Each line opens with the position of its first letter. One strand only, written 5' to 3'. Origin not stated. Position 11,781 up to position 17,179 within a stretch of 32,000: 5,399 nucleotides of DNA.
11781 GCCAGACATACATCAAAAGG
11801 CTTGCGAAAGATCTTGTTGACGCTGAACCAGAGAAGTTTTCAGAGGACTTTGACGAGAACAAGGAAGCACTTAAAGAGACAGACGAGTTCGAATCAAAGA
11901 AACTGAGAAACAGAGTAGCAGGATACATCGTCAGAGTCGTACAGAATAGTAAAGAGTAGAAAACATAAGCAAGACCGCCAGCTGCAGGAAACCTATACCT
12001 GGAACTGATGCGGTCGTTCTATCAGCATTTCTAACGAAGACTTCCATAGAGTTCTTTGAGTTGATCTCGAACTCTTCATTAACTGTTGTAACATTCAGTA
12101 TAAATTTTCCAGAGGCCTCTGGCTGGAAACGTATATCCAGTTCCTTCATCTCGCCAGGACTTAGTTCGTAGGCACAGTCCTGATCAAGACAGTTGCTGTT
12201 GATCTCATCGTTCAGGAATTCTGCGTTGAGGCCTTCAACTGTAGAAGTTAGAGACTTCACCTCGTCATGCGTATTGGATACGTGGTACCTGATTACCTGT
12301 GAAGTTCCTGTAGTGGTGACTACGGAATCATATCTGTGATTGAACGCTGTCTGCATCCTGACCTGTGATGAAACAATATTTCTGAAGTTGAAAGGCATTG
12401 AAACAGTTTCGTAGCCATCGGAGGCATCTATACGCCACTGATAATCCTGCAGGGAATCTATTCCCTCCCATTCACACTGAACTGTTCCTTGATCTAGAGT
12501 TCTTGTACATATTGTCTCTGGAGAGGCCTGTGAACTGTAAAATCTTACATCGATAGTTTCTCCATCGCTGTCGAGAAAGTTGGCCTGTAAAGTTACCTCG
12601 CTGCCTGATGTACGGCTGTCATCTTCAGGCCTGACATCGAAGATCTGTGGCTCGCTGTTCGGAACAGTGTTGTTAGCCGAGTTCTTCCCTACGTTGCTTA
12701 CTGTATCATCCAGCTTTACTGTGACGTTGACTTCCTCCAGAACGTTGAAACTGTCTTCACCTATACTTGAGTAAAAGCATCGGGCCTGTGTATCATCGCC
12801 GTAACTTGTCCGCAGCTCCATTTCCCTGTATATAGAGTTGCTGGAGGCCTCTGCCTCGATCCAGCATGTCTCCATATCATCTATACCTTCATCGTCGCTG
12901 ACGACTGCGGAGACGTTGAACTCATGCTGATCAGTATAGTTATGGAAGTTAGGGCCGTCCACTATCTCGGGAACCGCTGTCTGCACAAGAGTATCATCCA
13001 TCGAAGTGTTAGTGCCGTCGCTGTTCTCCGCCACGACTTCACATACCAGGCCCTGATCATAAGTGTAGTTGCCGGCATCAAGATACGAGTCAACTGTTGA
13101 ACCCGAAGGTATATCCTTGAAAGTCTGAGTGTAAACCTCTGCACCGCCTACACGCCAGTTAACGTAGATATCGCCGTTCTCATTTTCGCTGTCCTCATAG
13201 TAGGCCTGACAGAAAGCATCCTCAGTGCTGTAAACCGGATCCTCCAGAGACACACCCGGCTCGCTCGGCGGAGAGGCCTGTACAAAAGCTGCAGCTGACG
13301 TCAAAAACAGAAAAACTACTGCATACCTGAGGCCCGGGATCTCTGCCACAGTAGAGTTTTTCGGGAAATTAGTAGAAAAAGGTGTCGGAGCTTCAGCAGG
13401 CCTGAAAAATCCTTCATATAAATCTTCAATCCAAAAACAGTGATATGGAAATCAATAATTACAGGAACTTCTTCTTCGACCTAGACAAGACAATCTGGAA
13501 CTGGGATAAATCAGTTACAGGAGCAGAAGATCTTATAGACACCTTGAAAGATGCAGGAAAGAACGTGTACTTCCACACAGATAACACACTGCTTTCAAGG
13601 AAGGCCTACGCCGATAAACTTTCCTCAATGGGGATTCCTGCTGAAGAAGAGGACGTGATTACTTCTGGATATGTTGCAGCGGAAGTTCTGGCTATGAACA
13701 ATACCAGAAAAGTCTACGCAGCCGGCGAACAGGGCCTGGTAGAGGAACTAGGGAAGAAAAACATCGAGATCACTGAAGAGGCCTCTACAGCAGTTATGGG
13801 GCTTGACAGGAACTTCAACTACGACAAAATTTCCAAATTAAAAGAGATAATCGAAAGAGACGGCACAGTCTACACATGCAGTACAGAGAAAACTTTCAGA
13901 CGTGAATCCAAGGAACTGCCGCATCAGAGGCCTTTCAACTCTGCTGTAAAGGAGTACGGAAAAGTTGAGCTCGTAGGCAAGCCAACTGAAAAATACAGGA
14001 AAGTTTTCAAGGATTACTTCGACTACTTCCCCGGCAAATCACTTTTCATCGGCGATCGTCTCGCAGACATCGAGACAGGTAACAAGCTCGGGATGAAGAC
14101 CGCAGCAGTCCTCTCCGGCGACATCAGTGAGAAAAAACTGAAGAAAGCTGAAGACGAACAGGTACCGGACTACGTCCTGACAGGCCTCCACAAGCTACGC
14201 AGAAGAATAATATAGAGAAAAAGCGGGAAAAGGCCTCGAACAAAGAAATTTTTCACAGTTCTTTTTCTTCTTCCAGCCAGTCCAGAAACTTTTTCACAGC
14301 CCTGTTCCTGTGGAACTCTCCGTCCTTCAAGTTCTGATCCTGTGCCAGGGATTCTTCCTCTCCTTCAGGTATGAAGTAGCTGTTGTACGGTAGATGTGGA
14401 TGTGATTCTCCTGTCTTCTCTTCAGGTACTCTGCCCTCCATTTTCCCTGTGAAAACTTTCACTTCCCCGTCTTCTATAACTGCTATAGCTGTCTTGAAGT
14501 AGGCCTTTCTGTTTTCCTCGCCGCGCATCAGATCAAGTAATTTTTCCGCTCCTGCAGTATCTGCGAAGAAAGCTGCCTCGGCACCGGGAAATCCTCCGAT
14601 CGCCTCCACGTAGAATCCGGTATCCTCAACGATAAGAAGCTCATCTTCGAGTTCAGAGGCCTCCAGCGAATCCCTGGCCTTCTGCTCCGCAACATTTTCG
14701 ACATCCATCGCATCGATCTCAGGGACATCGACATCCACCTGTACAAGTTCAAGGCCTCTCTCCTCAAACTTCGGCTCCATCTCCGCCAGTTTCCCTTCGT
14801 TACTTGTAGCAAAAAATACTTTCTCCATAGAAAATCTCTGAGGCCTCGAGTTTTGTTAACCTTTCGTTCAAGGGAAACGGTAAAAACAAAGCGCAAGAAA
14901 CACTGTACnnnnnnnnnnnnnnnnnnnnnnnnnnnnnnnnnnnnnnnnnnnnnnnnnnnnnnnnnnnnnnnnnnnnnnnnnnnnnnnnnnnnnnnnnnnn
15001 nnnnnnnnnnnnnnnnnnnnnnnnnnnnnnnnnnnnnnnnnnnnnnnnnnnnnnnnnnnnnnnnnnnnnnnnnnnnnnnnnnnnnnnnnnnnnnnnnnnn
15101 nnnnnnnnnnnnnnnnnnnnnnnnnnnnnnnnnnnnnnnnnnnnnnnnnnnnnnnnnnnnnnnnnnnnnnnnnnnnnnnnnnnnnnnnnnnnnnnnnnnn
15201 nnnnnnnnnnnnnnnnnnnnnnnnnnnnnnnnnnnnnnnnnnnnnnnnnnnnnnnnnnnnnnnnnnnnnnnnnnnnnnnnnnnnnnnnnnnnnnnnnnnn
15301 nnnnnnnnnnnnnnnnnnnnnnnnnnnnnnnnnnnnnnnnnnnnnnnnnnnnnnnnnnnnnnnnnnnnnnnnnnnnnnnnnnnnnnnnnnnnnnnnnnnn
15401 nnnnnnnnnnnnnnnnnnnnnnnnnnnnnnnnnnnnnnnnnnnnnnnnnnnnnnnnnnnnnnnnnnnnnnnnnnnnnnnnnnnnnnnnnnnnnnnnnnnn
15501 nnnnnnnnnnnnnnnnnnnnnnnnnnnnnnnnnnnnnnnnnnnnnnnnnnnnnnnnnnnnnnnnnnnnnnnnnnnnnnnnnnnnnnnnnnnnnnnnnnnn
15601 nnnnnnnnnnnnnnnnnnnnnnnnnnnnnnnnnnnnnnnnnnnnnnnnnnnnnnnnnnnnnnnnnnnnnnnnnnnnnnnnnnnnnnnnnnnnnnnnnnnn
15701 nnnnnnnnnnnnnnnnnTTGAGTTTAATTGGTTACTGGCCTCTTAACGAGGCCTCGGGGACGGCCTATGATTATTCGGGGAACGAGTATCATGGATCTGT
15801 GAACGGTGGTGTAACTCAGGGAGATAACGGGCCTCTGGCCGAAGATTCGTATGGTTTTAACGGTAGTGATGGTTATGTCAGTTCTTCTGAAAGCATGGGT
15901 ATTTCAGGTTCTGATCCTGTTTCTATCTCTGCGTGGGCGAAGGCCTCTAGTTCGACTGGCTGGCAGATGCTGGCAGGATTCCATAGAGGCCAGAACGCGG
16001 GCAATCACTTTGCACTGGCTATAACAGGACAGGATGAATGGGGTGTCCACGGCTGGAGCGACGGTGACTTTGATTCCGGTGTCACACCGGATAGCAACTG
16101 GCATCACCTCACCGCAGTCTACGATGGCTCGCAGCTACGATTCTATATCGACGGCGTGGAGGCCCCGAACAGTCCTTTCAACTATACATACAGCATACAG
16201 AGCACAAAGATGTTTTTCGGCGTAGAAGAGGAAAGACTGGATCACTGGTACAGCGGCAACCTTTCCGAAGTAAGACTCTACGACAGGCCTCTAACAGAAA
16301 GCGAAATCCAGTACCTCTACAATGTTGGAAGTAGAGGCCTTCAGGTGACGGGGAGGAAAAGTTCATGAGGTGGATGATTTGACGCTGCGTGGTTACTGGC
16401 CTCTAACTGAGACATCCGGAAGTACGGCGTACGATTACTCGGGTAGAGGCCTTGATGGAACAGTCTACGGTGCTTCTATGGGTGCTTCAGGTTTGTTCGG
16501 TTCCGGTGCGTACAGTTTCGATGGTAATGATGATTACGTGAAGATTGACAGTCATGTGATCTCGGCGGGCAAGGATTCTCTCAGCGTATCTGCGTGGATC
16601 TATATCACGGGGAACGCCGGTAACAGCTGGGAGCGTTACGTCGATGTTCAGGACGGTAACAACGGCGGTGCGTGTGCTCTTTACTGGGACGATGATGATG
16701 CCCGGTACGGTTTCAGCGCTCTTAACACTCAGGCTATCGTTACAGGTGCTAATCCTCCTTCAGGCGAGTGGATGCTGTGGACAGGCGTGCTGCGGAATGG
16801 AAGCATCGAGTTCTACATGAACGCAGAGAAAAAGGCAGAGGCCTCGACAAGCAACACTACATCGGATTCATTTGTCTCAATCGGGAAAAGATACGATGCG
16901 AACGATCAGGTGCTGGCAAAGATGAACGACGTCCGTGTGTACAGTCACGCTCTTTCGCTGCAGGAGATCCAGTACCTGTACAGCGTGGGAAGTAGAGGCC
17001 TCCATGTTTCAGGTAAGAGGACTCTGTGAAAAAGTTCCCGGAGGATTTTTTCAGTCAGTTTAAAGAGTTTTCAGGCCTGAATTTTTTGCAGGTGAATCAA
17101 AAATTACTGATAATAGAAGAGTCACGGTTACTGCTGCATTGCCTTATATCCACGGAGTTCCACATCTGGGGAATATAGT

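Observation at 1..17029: Seven-member family of leaderless LamG/ConA-like-fold paralogs embedded among core housekeeping genes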

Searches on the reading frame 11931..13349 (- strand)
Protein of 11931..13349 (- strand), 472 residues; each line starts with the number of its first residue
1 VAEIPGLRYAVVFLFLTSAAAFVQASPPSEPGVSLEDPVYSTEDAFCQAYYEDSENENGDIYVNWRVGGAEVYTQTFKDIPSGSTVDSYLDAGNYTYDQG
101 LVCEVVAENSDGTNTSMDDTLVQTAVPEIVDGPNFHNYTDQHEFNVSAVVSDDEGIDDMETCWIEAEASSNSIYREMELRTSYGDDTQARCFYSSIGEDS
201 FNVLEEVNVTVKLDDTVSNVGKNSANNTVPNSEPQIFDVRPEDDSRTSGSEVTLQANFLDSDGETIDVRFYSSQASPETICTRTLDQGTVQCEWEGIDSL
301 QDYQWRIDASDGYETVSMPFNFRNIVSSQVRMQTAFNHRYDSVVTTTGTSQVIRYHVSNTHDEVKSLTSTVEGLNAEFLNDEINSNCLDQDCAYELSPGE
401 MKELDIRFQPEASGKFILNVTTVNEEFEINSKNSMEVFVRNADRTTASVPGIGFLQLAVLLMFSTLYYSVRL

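Call 20: search_protein_families(library=pfam, proteins=[window:11931-13349:-], max_evalue=0.1)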
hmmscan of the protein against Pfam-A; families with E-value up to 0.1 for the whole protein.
window:11931-13349:- (472 aa): 1 family
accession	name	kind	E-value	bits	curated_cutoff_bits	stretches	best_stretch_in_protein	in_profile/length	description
PF12690.13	BsuPI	-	0.057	13.8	22.9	0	310-355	8-53/101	Intracellular proteinase inhibitor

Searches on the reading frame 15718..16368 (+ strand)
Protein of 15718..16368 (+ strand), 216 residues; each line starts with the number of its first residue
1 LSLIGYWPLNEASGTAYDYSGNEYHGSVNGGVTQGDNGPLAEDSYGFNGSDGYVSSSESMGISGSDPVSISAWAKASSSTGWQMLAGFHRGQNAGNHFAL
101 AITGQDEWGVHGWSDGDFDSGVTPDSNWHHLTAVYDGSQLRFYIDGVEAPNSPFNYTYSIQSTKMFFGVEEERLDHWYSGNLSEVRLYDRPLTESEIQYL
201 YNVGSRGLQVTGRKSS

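Call 3: search_protein_families(library=pfam, proteins=[window:15718-16368:+], max_evalue=0.01)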
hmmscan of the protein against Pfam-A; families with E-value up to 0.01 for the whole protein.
window:15718-16368:+ (216 aa): 2 families
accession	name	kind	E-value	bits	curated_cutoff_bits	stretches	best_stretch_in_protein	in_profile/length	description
PF13385.13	Laminin_G_3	-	1.7e-25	90.4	27.6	1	48-198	1-151/151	Concanavalin A-like lectin/glucanases superfamily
PF22925.3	TS_C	-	0.003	17.6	27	1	92-194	95-201/202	Trans-sialidase, C-terminal domain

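Call 69: search_protein_families(library=padloc, proteins=[window:15718-16368:+], max_evalue=0.01)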
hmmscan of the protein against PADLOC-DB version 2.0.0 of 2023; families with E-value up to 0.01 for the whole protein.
window:15718-16368:+ (216 aa): 0 families

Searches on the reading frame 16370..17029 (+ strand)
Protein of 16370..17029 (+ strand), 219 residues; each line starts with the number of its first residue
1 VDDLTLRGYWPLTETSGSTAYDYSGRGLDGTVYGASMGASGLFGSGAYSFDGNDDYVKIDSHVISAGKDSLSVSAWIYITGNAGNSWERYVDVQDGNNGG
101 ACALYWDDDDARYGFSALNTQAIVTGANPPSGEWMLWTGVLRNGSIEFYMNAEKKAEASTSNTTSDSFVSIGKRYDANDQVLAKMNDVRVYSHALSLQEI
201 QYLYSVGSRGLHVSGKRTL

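Call 3: search_protein_families(library=pfam, proteins=[window:16370-17029:+], max_evalue=0.01)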
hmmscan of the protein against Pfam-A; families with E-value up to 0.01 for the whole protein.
window:16370-17029:+ (219 aa): 1 family
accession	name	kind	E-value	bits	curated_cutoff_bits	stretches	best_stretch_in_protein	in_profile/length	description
PF13385.13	Laminin_G_3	-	1.3e-22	81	27.6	1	51-201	1-151/151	Concanavalin A-like lectin/glucanases superfamily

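Call 69: search_protein_families(library=padloc, proteins=[window:16370-17029:+], max_evalue=0.01)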
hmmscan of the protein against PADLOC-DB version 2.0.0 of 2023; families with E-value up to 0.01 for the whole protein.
window:16370-17029:+ (219 aa): 0 families
